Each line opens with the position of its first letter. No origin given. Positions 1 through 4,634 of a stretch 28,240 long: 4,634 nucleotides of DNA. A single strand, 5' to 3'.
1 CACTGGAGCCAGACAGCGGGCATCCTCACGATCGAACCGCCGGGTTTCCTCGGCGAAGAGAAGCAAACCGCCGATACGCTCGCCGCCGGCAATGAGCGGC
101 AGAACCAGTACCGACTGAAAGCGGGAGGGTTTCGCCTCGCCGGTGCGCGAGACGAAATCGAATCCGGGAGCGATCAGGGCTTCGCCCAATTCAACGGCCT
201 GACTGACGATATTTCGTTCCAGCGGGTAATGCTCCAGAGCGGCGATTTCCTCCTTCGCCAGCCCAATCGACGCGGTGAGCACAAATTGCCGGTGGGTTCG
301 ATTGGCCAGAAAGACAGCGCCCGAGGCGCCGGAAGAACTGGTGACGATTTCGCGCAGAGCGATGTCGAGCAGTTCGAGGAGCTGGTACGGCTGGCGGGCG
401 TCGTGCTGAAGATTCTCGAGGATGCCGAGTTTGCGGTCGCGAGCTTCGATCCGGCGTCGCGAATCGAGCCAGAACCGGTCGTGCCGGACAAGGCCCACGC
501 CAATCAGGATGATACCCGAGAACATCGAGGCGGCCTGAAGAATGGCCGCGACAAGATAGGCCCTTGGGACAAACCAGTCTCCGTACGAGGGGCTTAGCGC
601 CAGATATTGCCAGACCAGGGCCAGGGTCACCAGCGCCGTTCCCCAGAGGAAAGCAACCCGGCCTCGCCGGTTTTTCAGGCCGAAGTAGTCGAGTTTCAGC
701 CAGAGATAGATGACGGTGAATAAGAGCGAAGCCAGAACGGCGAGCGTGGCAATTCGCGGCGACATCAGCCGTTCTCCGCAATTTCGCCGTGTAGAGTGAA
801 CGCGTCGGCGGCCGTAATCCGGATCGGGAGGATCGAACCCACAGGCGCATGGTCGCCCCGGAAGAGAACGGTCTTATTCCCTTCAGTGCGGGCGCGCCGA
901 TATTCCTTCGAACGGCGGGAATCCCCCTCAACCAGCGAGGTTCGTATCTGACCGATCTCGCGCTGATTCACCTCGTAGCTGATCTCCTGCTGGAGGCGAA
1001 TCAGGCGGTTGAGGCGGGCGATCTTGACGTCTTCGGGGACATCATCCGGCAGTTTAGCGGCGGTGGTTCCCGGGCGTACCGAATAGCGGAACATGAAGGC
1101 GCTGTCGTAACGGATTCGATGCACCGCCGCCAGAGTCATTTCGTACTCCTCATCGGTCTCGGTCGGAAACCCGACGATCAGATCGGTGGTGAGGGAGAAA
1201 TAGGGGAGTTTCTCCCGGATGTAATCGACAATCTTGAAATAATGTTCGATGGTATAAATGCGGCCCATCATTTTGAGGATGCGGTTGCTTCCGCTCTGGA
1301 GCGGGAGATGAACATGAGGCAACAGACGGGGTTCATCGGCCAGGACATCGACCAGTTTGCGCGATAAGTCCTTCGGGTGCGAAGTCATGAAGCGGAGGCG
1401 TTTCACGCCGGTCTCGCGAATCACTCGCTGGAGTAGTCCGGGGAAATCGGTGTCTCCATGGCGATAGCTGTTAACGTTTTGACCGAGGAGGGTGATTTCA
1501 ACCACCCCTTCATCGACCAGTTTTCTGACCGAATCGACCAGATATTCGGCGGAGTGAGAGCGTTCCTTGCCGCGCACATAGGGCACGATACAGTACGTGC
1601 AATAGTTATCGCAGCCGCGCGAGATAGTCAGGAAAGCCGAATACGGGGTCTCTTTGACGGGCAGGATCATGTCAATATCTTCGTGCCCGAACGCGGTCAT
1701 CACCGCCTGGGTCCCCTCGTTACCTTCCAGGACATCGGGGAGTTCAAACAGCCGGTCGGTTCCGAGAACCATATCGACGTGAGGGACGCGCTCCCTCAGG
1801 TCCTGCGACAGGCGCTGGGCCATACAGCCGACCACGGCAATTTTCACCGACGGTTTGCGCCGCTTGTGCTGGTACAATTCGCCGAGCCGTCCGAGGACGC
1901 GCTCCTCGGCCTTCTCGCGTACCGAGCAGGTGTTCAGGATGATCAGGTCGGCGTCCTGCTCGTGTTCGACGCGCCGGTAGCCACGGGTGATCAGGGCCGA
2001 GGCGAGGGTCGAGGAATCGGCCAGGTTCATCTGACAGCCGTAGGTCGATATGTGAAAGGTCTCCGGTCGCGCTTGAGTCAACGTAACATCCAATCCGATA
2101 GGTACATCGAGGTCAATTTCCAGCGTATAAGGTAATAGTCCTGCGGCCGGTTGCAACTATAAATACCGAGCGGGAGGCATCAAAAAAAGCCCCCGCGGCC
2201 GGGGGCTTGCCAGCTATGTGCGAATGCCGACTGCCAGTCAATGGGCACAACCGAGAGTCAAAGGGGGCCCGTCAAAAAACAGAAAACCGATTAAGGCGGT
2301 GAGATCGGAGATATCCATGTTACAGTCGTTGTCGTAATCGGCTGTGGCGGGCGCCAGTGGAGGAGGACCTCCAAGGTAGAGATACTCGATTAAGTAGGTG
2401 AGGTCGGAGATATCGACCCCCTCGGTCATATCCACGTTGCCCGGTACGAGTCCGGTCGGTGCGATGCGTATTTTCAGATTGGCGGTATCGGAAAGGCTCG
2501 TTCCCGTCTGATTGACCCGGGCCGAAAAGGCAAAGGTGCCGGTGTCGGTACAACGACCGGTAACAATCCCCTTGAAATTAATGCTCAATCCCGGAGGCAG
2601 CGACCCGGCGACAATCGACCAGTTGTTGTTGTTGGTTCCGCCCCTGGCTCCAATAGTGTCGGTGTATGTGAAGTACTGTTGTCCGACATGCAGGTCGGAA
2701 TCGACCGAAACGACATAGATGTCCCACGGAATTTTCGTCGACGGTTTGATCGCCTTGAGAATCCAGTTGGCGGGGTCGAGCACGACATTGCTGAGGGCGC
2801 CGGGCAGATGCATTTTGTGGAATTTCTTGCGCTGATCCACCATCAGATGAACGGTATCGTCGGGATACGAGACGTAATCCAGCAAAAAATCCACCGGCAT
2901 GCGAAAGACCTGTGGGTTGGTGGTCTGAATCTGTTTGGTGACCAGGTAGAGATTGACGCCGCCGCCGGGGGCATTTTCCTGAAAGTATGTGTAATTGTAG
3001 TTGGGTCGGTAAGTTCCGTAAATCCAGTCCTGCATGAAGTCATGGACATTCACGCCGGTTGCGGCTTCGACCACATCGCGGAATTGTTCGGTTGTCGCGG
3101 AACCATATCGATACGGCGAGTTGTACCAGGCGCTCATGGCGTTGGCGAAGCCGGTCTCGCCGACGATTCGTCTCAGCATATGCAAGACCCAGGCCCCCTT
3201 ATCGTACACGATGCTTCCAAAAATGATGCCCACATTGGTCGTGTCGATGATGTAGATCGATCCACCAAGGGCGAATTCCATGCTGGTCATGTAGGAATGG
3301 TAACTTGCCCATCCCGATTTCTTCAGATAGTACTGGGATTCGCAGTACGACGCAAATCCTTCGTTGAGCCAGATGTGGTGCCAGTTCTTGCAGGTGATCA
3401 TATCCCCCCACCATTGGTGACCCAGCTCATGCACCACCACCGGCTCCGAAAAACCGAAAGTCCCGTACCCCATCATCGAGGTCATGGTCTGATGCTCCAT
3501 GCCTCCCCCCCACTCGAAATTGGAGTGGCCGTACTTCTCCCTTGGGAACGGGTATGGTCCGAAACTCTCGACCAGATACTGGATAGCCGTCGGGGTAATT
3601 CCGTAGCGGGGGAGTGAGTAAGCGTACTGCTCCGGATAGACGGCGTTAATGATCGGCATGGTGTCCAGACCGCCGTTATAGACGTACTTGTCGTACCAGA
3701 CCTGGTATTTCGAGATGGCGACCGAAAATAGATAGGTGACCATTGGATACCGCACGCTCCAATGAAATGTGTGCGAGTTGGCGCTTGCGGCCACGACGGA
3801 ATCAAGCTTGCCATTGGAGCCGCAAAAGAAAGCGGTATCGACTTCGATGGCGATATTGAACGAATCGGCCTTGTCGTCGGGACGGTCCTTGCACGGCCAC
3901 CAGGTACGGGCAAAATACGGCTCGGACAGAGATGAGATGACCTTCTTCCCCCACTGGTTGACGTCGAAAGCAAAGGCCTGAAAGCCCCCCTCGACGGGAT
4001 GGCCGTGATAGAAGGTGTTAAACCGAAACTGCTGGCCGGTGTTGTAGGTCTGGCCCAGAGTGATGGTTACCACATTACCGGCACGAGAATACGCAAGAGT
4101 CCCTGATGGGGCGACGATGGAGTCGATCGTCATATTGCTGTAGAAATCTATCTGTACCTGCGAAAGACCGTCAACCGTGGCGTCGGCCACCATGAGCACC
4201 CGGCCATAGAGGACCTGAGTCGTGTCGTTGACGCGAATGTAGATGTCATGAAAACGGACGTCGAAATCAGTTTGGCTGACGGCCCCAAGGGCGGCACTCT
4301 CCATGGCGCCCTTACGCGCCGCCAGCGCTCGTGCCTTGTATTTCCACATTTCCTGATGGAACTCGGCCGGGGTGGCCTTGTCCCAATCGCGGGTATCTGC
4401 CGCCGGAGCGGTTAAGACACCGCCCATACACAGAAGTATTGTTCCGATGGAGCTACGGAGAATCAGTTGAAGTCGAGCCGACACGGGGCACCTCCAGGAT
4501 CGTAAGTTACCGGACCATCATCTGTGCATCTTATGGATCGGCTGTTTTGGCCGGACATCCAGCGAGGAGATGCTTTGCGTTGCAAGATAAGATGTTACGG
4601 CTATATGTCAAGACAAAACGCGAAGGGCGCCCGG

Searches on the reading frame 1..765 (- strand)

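Call 8: search_protein_families(library=pfam, proteins=[window:1-765:-], max_evalue=0.01)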
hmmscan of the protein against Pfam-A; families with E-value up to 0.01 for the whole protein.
window:1-765:- (255 aa): 3 families
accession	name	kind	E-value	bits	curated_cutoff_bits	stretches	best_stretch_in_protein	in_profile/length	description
PF13185.12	GAF_2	-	1.9e-09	38.3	28.6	1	131-252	6-124/136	GAF domain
PF13492.12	GAF_3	-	1.1e-06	29.5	27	1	131-252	4-116/129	GAF domain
PF01590.32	GAF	-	5.3e-05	24.2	22.4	1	129-249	2-119/133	GAF domain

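Call 9: search_protein_families(library=padloc, proteins=[window:1-765:-], max_evalue=0.01)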
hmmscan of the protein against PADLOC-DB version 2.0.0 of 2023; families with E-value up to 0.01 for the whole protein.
window:1-765:- (255 aa): 0 families

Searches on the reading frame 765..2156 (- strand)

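Call 8: search_protein_families(library=pfam, proteins=[window:765-2156:-], max_evalue=0.01)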
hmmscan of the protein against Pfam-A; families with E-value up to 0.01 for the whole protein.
window:765-2156:- (463 aa): 3 families
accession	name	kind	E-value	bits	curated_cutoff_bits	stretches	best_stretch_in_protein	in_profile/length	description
PF00919.26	UPF0004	-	5e-31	107.1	27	1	34-132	2-98/98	Uncharacterized protein family UPF0004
PF04055.27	Radical_SAM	-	6.3e-29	101.7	29.5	1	177-342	2-163/166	Radical SAM superfamily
PF01938.26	TRAM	-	4.7e-06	26.8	21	1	398-459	1-60/61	TRAM domain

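Call 9: search_protein_families(library=padloc, proteins=[window:765-2156:-], max_evalue=0.01)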
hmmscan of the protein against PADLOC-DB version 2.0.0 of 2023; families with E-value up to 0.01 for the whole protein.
window:765-2156:- (463 aa): 0 families

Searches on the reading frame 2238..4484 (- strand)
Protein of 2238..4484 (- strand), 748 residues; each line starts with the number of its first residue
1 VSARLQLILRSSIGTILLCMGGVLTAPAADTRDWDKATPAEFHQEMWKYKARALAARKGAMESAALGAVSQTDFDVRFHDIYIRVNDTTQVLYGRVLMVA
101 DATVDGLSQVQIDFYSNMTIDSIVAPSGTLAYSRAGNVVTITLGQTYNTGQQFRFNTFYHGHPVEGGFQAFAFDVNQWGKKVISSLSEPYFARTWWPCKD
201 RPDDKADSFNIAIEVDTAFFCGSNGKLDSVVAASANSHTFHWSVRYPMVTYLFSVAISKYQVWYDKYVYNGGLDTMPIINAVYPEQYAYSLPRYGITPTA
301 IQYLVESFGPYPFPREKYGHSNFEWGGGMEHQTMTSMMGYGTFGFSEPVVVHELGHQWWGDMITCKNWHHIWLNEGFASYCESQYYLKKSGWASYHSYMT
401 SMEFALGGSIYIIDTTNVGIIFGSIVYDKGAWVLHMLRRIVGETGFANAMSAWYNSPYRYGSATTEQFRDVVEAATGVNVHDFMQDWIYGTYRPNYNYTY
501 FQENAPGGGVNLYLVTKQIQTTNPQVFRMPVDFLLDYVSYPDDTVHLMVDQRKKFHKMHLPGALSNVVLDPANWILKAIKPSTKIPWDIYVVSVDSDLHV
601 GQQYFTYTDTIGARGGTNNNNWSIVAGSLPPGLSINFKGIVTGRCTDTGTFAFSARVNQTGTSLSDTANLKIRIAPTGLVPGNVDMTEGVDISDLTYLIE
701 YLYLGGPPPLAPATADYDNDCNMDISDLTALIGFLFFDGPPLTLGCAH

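Call 8: search_protein_families(library=pfam, proteins=[window:2238-4484:-], max_evalue=0.01)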
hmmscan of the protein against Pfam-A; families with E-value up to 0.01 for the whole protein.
window:2238-4484:- (748 aa): 3 families
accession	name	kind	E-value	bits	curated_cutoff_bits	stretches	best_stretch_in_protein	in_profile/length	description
PF01433.26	Peptidase_M1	-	2.4e-29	103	27.7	1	348-487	69-218/218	Peptidase family M1 domain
PF17900.6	Peptidase_M1_N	-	3.7e-14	53.7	25.8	1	129-252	62-186/186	Peptidase M1 N-terminal domain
PF05345.18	He_PIG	-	0.00084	20.2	24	1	607-670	26-93/96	Putative Ig domain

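Call 9: search_protein_families(library=padloc, proteins=[window:2238-4484:-], max_evalue=0.01)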
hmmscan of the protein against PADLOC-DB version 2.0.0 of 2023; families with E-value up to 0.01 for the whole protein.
window:2238-4484:- (748 aa): 0 families
